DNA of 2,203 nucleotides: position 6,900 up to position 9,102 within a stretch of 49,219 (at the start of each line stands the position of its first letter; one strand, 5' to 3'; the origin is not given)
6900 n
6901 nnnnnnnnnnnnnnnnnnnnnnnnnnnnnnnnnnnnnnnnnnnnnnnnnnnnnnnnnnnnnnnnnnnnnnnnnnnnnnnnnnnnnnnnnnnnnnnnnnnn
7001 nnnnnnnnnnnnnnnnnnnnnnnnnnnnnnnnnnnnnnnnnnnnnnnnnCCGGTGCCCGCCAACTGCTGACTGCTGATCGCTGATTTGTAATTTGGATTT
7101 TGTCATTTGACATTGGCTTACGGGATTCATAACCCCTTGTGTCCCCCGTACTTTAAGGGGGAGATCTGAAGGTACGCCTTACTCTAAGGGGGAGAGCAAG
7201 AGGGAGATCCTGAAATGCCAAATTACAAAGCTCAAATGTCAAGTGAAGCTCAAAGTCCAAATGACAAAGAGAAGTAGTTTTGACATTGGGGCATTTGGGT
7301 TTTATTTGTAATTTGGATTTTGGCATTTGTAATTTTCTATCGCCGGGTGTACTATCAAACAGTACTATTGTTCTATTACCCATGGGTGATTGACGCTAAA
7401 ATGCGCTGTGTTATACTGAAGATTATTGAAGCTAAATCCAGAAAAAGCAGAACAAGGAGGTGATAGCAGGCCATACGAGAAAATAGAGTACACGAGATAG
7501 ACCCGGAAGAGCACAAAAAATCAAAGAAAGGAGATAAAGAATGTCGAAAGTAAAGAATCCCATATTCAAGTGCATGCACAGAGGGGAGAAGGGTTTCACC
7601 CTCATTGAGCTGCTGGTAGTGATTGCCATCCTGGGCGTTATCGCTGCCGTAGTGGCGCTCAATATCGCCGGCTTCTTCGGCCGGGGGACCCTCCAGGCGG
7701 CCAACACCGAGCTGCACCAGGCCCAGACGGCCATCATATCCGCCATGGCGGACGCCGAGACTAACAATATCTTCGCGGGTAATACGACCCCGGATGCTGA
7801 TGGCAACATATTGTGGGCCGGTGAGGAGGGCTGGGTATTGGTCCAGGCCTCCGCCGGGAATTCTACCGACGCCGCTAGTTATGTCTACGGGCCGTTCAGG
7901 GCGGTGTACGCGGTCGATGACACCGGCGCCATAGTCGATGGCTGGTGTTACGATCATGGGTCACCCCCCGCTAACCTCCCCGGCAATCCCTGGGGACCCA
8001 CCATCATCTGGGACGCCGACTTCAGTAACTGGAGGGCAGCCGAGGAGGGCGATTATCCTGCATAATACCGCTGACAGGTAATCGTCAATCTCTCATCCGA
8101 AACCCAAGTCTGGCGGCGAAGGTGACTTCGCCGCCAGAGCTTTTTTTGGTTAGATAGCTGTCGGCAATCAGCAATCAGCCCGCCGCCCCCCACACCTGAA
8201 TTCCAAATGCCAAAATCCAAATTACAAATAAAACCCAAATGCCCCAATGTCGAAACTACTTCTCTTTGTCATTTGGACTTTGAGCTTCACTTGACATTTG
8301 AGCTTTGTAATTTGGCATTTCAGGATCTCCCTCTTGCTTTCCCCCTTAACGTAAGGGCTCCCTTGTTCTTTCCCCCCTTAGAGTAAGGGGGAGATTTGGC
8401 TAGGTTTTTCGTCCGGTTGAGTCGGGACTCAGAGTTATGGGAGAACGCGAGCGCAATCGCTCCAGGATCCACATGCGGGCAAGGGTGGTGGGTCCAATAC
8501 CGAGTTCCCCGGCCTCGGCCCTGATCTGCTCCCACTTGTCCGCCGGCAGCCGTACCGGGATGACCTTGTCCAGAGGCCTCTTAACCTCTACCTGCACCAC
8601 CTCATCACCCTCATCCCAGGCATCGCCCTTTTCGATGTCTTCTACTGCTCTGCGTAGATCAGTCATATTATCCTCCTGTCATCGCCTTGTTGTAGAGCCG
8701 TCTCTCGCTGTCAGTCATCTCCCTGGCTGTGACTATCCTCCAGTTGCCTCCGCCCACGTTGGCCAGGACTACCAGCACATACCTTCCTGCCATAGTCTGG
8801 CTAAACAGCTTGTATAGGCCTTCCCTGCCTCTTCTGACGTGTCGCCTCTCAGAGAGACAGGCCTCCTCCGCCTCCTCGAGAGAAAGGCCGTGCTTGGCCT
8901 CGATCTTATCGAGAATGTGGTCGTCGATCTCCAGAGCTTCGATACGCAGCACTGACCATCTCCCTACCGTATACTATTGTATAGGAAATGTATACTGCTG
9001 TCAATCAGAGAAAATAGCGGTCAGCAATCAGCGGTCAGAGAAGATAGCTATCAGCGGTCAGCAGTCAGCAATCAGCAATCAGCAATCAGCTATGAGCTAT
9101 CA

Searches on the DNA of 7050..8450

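Call 45: search_rna_families(source=window, start=7050, end=8450, threshold=evalue, max_evalue=1)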
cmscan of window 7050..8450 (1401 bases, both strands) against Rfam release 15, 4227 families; matches with E-value up to 1: 2.
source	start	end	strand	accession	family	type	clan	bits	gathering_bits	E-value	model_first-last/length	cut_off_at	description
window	8103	8206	+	RF02463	Ms_AS-1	Gene; sRNA;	-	21.2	37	0.2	1-98/98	no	Mycobacterium sRNA Ms_AS-1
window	8074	8135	+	RF01686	Acido-1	Gene; sRNA;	-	19.6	50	0.53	1-64/64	no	Acido-1 RNA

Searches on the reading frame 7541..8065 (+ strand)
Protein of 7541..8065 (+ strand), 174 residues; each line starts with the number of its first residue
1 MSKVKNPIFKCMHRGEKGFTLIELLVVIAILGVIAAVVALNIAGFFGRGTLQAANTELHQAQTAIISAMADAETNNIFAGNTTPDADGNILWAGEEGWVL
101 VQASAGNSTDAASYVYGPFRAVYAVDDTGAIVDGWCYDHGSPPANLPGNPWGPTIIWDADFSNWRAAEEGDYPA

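Call 6: search_protein_families(library=pfam, proteins=[window:7541-8065:+])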
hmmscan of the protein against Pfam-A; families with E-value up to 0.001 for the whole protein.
window:7541-8065:+ (174 aa): 1 family
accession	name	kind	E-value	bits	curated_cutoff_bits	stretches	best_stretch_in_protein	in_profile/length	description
PF07963.17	N_methyl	-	1.1e-09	37.9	21.2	1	14-38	2-26/27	Prokaryotic N-terminal methylation motif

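Call 10: find_encoding_contigs(protein=window:7541-8065:+, flank=10000, max_places=10)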
Protein window:7541-8065:+ (174 aa): no gene with exactly this product is on record in the collection.

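Call 13: find_homologous_proteins(query=window:7541-8065:+)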
Query window:7541-8065:+ (174 aa): 1510 proteins with E <= 0.001 among 8000 candidates; the best 120 are listed.
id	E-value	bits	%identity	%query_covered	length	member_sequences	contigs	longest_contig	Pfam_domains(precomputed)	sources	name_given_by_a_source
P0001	1.1e-113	395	100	100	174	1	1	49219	PF07963.18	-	-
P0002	3.4e-64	234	69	93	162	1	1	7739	PF07963.18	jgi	-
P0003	2.6e-60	221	71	90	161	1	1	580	PF07963.18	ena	-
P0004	6.0e-60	220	66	92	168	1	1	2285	PF07963.18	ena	-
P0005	1.7e-59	218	67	93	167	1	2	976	PF07963.18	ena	-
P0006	3.0e-58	214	68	89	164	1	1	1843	PF07963.18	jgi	-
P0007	3.7e-57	211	66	91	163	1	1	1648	PF07963.18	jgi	-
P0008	1.0e-54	203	65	96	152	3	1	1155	PF07963.18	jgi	jgi:prepilin-type N-terminal cleavage/methylation domain-containing protein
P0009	3.4e-54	201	69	84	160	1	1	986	PF07963.18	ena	-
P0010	9.0e-54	200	60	94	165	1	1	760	PF07963.18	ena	-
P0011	4.3e-49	185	60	89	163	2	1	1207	PF07963.18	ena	-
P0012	7.1e-49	184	61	92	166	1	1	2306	PF07963.18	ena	-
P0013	1.5e-48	183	59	94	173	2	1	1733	PF07963.18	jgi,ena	-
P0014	1.8e-48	183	59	90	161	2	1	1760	PF07963.18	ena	-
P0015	1.9e-48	183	63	90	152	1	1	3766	PF07963.18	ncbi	-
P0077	4.8e-43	165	64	88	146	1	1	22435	PF07963.18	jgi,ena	-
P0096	6.3e-42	161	61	90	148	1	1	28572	PF07963.18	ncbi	-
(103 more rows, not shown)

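Call 14: find_encoding_contigs(protein=P0002, flank=10000, max_places=3)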
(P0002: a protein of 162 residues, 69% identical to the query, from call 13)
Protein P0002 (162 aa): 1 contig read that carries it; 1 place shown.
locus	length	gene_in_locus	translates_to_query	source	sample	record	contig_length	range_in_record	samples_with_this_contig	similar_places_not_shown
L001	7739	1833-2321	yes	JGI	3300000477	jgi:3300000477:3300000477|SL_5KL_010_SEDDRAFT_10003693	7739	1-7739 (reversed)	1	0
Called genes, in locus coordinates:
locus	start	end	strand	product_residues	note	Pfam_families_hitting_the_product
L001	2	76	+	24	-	?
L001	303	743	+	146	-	PF07963:N_methyl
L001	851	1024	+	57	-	-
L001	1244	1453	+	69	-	-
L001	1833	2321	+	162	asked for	PF07963:N_methyl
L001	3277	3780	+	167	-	PF07963:N_methyl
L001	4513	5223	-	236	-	PF00437:T2SSE, PF13401:AAA_22 (faint), PF13604:AAA_30 (faint)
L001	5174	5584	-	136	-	-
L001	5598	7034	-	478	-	PF11104:PilM_2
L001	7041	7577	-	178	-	-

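Call 15: find_encoding_contigs(protein=P0096, flank=10000, max_places=3)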
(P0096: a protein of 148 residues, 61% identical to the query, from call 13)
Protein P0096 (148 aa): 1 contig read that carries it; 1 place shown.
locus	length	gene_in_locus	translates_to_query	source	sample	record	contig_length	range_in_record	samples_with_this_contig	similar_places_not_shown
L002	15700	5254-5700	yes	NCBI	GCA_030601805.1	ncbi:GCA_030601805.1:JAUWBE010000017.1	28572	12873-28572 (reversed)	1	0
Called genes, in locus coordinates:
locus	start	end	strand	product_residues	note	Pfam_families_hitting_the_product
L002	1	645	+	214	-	?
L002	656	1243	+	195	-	PF00117:GATase, PF07722:Peptidase_C26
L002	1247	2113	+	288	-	PF01063:Aminotran_4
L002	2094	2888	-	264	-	PF00809:Pterin_bind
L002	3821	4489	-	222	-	-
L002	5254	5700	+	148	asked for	PF07963:N_methyl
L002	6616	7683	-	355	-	PF00437:T2SSE, PF13555:AAA_29 (weak)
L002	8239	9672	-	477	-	PF11104:PilM_2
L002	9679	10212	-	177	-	-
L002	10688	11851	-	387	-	-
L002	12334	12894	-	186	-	-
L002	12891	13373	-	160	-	PF07963:N_methyl (weak)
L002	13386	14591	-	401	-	PF28597:T2SSF_N (weak), PF00482:T2SSF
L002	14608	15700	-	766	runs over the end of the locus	PF04471:Mrr_cat (faint), PF22722:NA-iREase1 (faint), PF05157:MshEN, PF00437:T2SSE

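Call 16: find_encoding_contigs(protein=P0077, flank=10000, max_places=3)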
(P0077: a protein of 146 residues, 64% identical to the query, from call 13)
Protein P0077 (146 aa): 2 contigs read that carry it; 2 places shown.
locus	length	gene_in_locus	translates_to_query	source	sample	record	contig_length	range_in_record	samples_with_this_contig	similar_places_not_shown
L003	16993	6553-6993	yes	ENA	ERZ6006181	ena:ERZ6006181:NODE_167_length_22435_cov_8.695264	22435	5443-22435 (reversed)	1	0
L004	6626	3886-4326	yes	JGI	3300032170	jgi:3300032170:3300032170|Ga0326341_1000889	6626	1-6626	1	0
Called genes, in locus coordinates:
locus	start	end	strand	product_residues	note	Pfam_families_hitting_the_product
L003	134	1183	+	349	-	-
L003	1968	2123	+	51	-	-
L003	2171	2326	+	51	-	-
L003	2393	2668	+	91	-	PF12728:HTH_17, PF13411:MerR_1 (weak)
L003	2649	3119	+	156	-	-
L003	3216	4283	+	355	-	-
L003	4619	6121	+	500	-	PF18551:TackOD1, PF04471:Mrr_cat (faint)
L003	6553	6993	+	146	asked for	PF07963:N_methyl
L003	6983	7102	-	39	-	-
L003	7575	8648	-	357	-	PF13401:AAA_22 (faint), PF00437:T2SSE, PF25199:nSTAND_NTPase5 (faint), PF13604:AAA_30 (faint)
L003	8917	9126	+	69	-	-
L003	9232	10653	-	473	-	PF11104:PilM_2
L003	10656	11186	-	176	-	-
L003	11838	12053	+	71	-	-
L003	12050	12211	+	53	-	-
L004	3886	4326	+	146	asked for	PF07963:N_methyl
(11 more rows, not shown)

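Call 38: find_encoding_contigs(protein=P0004, flank=5000, max_places=3)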
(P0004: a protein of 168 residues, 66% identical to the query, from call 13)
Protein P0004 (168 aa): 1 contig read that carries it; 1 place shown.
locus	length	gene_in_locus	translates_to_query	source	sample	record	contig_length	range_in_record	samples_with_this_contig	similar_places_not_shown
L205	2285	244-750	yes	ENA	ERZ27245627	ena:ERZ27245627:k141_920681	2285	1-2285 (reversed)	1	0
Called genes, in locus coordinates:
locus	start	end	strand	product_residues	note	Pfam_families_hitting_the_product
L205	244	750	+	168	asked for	PF07963:N_methyl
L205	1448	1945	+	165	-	PF07963:N_methyl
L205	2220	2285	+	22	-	?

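Call 39: find_encoding_contigs(protein=P0006, flank=5000, max_places=3)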
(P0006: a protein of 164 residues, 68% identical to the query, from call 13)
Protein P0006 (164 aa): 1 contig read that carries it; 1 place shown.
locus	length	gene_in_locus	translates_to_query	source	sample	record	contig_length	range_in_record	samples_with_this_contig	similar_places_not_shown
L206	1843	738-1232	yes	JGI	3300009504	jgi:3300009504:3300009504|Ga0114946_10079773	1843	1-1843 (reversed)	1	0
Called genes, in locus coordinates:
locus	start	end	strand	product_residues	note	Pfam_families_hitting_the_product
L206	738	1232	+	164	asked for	PF07963:N_methyl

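Call 40: find_encoding_contigs(protein=P0007, flank=5000, max_places=3)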
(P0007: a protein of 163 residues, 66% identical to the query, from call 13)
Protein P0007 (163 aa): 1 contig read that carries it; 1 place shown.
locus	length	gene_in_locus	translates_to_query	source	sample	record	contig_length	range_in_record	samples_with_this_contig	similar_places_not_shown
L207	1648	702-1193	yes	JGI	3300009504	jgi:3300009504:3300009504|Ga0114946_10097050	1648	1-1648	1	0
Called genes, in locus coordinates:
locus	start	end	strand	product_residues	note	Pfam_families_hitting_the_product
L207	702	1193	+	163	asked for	PF07963:N_methyl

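Call 41: find_encoding_contigs(protein=P0012, flank=5000, max_places=3)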
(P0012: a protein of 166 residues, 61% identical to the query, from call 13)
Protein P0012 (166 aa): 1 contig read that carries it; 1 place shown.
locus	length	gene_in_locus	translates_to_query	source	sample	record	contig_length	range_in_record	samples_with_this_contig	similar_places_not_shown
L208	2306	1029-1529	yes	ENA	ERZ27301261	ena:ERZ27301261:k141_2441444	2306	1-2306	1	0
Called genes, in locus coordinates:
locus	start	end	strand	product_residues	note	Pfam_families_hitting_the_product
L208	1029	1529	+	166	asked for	PF07963:N_methyl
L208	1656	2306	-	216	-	?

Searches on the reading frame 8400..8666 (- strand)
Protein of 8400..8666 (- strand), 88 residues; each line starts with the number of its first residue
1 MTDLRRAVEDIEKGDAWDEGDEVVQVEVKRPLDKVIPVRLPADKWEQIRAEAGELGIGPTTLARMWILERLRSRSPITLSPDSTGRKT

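Call 6: search_protein_families(library=pfam, proteins=[window:8400-8666:-])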
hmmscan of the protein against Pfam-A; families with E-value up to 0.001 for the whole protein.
window:8400-8666:- (88 aa): 0 families

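Call 61: search_protein_families(library=pfam, proteins=[window:8400-8666:-], max_evalue=0.1)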
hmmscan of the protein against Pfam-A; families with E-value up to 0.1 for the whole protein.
window:8400-8666:- (88 aa): 1 family
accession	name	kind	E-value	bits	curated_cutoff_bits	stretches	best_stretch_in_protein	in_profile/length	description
PF12441.14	CopG_antitoxin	-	0.064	14.4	28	1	31-69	40-78/79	CopG antitoxin of type II toxin-antitoxin system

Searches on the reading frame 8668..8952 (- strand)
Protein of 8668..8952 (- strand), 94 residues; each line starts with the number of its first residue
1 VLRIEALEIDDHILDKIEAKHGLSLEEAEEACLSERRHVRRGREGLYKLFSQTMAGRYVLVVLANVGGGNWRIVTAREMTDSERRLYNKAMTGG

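Call 6: search_protein_families(library=pfam, proteins=[window:8668-8952:-])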
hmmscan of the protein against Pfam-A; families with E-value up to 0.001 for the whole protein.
window:8668-8952:- (94 aa): 1 family
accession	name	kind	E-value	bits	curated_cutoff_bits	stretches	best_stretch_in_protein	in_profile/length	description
PF04365.19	BrnT_toxin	-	5.7e-08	33.4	34.5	1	18-83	10-77/77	Ribonuclease toxin, BrnT, of type II toxin-antitoxin system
